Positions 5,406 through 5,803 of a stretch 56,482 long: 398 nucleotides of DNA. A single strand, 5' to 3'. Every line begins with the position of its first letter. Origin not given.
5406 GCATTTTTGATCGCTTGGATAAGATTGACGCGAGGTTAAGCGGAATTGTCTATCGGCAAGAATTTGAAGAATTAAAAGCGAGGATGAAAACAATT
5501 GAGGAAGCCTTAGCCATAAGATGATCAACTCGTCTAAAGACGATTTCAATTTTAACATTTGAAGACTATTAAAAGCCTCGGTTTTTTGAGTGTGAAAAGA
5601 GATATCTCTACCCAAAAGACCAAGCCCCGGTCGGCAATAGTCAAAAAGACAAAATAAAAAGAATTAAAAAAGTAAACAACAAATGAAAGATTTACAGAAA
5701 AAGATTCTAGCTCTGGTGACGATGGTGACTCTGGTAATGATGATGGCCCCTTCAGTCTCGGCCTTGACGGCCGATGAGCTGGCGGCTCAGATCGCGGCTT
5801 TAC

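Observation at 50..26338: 26-kb co-directional envelope/attachment island headed by a regulator, an ECF sigma and an anti-sigma-like protein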

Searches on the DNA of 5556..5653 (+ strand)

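Call 71: build_rna_model(alignment_id=A4, structure=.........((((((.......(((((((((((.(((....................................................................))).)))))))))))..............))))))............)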
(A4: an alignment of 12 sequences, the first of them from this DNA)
Model R1 built from alignment A4 (12 sequences, 152 columns); structure: as given.
model positions 110; base pairs 20; branch points 0; effective number of sequences 3.89; information 0.59 bits per position. Calibrated on 0.2 Mb of random sequence (short: E-values are rough).
structure used (alignment columns):
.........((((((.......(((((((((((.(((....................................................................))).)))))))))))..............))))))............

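Call 73: search_with_rna_model(model_id=R1, sources=[window, L002, L004, L005, L007, L008, L009, L010, L011, L012, L013, L014, L015, L016, L017, L018, L019, L020, L021, L022, L024, L025, L026, L027, L028, L029, L030, L031, L032, L033, L034, L036, L037, L038, L039, L040, L041, L042, L043, L044, L045, L046, L047, L048, L049, L050, L051, L052, L053, L054, L055, L056, L057, L058, L059, L060, L061, L062, L063, L064, L065, L066, L067, L068, L069, L070, L071, L072, L073, L074, L075, L076, L077, L078, L079, L080, L081, L082, L083], max_evalue=1, make_alignment=true)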
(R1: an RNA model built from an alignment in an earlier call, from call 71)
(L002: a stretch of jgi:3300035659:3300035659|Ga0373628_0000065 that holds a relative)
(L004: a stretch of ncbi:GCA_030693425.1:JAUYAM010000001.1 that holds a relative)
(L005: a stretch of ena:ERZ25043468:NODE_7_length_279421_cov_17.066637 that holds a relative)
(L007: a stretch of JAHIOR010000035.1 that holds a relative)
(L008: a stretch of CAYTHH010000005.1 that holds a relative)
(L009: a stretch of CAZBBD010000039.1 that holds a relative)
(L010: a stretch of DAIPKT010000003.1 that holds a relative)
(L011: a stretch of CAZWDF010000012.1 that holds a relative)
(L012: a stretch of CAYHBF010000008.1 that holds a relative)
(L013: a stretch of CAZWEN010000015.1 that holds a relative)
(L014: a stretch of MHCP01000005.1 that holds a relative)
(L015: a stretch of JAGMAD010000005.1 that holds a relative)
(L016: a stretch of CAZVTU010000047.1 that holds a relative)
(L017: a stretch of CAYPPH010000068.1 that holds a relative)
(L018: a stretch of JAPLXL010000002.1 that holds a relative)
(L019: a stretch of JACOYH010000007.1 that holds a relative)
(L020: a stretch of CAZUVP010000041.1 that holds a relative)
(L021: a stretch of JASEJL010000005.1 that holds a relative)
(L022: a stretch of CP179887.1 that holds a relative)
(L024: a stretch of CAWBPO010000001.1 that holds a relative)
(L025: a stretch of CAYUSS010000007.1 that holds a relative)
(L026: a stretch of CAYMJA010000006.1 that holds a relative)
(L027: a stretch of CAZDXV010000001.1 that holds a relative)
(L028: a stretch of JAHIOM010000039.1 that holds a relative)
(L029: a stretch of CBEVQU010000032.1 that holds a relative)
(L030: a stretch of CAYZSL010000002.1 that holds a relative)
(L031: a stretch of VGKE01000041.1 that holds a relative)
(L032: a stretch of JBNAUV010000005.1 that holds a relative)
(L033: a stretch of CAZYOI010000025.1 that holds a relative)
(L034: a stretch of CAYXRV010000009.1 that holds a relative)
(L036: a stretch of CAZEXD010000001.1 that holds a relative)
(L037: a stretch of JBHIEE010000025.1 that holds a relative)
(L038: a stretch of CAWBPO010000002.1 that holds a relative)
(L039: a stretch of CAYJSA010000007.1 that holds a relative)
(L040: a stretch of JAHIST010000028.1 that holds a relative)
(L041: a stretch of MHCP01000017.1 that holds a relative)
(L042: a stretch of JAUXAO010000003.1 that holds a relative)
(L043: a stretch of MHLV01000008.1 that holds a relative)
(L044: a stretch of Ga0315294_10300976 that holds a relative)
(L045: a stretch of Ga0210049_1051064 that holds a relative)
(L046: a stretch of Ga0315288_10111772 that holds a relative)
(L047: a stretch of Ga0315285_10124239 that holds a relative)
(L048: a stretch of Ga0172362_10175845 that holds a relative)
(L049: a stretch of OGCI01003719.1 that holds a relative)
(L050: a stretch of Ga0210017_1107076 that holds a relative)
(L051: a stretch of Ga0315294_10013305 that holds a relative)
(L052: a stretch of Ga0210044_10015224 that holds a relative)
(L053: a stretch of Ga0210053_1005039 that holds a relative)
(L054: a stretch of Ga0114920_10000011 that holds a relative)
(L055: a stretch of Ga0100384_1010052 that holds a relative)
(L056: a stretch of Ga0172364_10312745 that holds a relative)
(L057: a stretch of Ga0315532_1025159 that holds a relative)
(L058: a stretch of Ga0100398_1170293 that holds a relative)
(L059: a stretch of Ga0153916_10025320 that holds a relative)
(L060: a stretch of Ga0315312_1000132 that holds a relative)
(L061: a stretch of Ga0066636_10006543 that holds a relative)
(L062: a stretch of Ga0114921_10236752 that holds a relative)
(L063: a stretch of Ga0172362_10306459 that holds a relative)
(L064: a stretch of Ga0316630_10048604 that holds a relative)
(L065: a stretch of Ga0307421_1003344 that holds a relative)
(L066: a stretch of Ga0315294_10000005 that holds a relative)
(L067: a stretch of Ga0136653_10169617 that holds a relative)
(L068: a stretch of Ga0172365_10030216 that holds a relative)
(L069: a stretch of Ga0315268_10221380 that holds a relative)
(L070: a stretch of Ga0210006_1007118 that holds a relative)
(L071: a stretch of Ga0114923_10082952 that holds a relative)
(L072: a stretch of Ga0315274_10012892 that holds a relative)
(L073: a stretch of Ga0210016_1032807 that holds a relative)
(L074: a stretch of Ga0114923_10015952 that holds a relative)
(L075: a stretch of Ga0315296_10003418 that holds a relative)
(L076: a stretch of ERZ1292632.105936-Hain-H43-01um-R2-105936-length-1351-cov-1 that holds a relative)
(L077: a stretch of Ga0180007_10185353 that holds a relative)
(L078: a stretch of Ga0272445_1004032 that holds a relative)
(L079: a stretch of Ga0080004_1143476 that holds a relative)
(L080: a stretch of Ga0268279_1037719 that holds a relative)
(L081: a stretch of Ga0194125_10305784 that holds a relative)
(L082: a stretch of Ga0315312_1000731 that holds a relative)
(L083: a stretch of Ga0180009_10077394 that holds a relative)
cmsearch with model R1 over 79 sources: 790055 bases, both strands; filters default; matches with E-value up to 1: 31.
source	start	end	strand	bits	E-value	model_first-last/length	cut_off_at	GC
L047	1937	2044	+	100.8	2.1e-21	1-110/110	no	0.38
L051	1184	1291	+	97.7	1.3e-20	1-110/110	no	0.37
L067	852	960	+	94.7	7.4e-20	1-110/110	no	0.4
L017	3005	3120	+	93.3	1.7e-19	1-110/110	no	0.42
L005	10821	10967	+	86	1.2e-17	1-110/110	no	0.44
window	5556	5653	+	84.4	2.9e-17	1-110/110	no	0.4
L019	10756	10872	+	84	3.7e-17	1-110/110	no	0.37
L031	3857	3966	+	82.5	8.8e-17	1-110/110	no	0.37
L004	10862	10959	+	82.1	1.1e-16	1-110/110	no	0.48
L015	11066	11172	+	76.7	2.7e-15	1-110/110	no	0.24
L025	7521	7662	+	76.1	3.7e-15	1-110/110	no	0.34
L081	640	740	+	69.7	1.5e-13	1-110/110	no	0.42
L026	2993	3166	+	57.4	1.9e-10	1-110/110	no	0.38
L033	8630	8794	+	55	7.9e-10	1-110/110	no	0.41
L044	1282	1389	+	52.9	2.6e-09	1-110/110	no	0.37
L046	1605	1710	+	52.6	3.1e-09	1-110/110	no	0.34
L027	10837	11020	+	52.1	4.1e-09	1-110/110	no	0.41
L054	10474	10658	+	45.8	1.7e-07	1-110/110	no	0.4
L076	1041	1106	+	44.6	3.3e-07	21-86/110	no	0.44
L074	4839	5041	+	42.3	1.2e-06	1-110/110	no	0.4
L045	1996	2129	+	37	2.7e-05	1-110/110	no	0.34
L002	10803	10917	+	31.3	0.00077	1-110/110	no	0.44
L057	1969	2041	+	24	0.052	1-110/110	no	0.42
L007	4182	4349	+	23.5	0.069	1-110/110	no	0.38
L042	10688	10766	+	22.4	0.14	1-110/110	no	0.34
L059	4188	4257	+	22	0.17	1-110/110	no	0.49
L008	10969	11136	+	21.4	0.23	1-110/110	no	0.38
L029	1288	1380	+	21.4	0.24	1-110/110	no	0.35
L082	5134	5233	+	21.2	0.27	1-110/110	no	0.33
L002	17465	17541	+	19.4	0.77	1-110/110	no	0.27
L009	3391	3471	+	19.2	0.86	1-110/110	no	0.36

Alignment A5: 31 matches aligned to the model, 298 columns, each read 5' to 3' on its own strand. Consensus structure (alignment columns), stored with it:
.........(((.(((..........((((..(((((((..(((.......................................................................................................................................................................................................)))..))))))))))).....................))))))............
